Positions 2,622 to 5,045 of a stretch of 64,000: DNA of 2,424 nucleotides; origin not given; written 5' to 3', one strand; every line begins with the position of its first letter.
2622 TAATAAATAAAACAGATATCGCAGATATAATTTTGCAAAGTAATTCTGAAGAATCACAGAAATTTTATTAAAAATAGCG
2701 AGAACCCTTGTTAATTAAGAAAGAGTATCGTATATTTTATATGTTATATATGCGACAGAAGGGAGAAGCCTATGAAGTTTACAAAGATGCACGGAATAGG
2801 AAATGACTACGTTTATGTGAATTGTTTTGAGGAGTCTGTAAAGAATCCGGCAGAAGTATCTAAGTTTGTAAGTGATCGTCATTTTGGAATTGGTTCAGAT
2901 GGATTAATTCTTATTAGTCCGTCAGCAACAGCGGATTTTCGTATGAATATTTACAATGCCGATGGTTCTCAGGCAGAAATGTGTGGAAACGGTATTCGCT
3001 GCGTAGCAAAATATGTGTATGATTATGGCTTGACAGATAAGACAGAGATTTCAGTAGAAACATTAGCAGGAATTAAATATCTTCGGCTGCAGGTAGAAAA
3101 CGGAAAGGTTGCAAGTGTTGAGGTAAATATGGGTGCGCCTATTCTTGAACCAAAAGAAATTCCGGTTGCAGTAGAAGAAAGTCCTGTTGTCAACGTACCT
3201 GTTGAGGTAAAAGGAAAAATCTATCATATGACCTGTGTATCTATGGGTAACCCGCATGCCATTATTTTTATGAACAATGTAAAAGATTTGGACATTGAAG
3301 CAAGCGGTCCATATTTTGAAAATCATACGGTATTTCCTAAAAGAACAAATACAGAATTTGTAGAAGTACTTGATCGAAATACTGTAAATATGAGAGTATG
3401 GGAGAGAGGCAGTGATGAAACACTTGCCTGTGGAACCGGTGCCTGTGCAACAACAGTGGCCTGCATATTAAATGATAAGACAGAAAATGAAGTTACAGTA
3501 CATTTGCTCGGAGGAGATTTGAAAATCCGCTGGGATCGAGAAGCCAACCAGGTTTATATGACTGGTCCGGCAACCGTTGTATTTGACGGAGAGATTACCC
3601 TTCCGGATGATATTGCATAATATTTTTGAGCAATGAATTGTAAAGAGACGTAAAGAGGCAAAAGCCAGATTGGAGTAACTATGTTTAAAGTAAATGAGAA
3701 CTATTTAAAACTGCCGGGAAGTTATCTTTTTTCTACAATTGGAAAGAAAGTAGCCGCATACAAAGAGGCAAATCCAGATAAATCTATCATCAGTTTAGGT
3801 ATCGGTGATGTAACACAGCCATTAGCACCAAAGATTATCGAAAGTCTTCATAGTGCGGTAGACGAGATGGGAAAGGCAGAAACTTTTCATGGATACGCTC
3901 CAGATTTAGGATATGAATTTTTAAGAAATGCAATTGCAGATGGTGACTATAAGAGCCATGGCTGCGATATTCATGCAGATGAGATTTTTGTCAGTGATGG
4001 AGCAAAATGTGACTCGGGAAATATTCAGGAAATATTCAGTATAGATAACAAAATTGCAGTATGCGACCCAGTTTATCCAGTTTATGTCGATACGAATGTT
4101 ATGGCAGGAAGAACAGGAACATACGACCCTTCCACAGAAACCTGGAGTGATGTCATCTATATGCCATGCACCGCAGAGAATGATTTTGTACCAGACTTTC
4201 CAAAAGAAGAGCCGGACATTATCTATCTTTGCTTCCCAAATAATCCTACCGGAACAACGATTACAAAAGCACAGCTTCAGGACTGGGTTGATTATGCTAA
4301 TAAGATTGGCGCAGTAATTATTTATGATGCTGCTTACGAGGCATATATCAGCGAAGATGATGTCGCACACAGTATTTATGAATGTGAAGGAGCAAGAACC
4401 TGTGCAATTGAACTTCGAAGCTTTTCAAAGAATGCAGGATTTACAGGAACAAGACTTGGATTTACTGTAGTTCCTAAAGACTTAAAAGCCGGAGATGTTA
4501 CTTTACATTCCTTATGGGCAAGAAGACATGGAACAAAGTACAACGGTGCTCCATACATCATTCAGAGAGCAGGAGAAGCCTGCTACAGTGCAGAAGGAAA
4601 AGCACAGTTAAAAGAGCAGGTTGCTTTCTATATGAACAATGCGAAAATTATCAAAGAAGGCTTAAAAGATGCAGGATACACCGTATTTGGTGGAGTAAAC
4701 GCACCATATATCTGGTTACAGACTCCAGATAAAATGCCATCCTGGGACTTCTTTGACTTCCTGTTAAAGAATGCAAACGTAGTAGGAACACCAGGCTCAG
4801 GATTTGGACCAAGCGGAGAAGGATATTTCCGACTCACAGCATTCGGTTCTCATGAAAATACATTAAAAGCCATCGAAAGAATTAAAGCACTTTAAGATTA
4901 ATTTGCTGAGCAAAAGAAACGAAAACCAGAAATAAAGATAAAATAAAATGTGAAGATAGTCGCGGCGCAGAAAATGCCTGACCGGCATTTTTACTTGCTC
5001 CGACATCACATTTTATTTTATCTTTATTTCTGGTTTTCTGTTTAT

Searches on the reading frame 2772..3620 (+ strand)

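Call 10: search_protein_families(library=ncbifam, proteins=[window:2772-3620:+], max_evalue=1e-10)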
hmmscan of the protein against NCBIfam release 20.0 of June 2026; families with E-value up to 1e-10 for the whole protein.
window:2772-3620:+ (282 aa): 2 families
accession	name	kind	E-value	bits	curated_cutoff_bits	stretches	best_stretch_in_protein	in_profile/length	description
TIGR00652.1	DapF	equivalog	9.2e-95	317.1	114.65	1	1-276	1-269/270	diaminopimelate epimerase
NF038284.1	bifunc_DapF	exception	5.7e-33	114.3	350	1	24-266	29-253/254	bifunctional diaminopimelate epimerase/glutamate racemase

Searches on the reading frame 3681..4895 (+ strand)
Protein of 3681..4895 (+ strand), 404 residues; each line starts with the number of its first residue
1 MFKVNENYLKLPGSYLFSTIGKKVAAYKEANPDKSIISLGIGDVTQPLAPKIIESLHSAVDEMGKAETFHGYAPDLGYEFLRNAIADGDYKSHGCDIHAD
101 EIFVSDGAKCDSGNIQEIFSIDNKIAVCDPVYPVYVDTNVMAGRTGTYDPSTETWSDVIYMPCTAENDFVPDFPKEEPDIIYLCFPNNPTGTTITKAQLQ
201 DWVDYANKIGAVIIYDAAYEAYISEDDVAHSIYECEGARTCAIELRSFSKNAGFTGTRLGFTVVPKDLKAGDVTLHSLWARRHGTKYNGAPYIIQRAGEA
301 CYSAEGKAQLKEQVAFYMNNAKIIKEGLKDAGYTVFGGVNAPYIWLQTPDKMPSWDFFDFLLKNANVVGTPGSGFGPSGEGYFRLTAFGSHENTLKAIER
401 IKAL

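Call 10: search_protein_families(library=ncbifam, proteins=[window:3681-4895:+], max_evalue=1e-10)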
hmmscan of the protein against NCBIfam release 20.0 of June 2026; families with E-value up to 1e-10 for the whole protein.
window:3681-4895:+ (404 aa): 48 families (the best 25 are shown)
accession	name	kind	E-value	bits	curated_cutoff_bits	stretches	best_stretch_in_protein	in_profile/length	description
TIGR03542.1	DAPAT_plant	equivalog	4.8e-182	605.3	364.7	1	3-402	2-399/402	LL-diaminopimelate aminotransferase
TIGR03540.1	DapC_direct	equivalog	4.2e-57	193.8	593.25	1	10-403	8-382/383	LL-diaminopimelate aminotransferase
NF006756.0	PRK09276.1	subfamily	5.3e-57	193.5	507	1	7-403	7-384/387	LL-diaminopimelate aminotransferase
NF005977.0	PRK08068.1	subfamily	2.1e-46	158.9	494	1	10-404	11-386/391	transaminase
NF041364.1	GntC_guanitoxin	equivalog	1.7e-39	135.7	415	1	37-403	1-355/356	guanitoxin biosynthesis PLP-dependent (S)-gamma-hydroxy-L-arginine cyclodehydratase GntC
NF005815.0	PRK07681.1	equivalog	3.7e-37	128.3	545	1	16-403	16-384/399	LL-diaminopimelate aminotransferase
NF006229.0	PRK08361.1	equivalog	7.6e-36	123.9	624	1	27-402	26-385/391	aspartate aminotransferase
NF006604.0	PRK09148.1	equivalog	3.5e-35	121.8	648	1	14-401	13-385/406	LL-diaminopimelate aminotransferase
NF006033.0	PRK08175.1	equivalog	5.3e-34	117.9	647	1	14-404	18-393/407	alanine transaminase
NF004611.0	PRK05942.1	equivalog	6.9e-32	110.9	628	1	14-402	17-387/394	aspartate aminotransferase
NF005613.0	PRK07366.1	equivalog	3.7e-30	105.2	486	1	29-403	25-386/391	LL-diaminopimelate aminotransferase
NF006387.0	PRK08636.1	equivalog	4.7e-30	104.9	675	1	11-402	13-395/403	LL-diaminopimelate aminotransferase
NF004770.0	PRK06108.1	subfamily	4e-29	101.6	422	1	34-402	36-389/396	pyridoxal phosphate-dependent aminotransferase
NF004937.0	PRK06290.1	equivalog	1.9e-28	99.3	585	1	8-355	18-347/410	LL-diaminopimelate aminotransferase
TIGR03537.1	DapC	equivalog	2.1e-28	99.3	453.6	1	37-401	3-347/350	succinyldiaminopimelate transaminase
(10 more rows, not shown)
